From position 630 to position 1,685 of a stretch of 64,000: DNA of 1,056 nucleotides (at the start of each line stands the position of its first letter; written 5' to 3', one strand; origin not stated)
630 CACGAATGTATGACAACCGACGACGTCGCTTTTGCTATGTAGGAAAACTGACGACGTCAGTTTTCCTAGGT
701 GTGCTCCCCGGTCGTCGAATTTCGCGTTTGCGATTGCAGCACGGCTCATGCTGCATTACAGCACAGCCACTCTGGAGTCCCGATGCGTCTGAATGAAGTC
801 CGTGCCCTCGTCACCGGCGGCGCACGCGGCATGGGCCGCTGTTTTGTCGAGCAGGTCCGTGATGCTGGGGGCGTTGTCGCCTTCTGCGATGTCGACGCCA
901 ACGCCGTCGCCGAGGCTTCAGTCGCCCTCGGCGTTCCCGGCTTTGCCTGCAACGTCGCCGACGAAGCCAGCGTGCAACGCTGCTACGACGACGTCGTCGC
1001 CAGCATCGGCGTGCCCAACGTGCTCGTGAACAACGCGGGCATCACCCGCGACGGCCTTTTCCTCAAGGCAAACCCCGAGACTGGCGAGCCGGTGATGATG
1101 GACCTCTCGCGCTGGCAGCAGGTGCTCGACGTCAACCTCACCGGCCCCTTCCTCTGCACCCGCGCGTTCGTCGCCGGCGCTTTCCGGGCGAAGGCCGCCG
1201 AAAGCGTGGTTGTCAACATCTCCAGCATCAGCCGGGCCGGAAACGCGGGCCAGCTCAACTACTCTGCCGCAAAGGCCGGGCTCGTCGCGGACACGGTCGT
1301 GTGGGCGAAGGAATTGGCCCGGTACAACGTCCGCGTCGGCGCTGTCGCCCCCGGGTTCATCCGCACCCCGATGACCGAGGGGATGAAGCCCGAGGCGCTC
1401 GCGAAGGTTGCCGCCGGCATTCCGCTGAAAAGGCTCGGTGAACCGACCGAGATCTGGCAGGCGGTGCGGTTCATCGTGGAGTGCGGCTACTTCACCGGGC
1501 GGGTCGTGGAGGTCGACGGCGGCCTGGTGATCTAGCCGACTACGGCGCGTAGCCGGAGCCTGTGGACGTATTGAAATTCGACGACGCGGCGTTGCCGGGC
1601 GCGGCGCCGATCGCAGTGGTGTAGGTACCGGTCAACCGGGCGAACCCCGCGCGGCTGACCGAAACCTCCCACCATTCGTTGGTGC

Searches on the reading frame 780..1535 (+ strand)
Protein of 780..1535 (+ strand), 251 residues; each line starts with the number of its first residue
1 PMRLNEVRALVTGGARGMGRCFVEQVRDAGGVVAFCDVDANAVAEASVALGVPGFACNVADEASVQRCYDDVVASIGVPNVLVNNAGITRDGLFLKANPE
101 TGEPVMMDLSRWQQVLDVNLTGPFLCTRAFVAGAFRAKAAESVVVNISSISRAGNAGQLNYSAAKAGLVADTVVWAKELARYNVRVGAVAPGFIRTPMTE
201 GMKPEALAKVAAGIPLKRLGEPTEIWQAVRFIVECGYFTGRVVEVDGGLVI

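Call 58: find_encoding_contigs(protein=window:780-1535:+, flank=10000, max_places=6)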
Protein window:780-1535:+ (251 aa): no gene with exactly this product is on record in the collection.

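Call 96: find_encoding_contigs(protein=window:783-1535:+, flank=10000, max_places=8)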
Protein window:783-1535:+ (250 aa): 9 contigs read that carry it; 1 place shown.
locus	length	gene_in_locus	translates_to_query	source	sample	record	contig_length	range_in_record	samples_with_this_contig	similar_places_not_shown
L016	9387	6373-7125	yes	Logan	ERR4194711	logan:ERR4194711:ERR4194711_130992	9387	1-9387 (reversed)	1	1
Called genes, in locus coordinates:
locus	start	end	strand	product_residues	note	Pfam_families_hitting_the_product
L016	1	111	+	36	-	?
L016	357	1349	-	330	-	-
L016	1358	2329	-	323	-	PF02163:Peptidase_M50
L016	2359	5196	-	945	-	-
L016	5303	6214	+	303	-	PF00152:tRNA-synt_2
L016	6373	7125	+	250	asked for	PF00106:adh_short, PF08659:KR (faint), PF13561:adh_short_C2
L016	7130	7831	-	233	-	-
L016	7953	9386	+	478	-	?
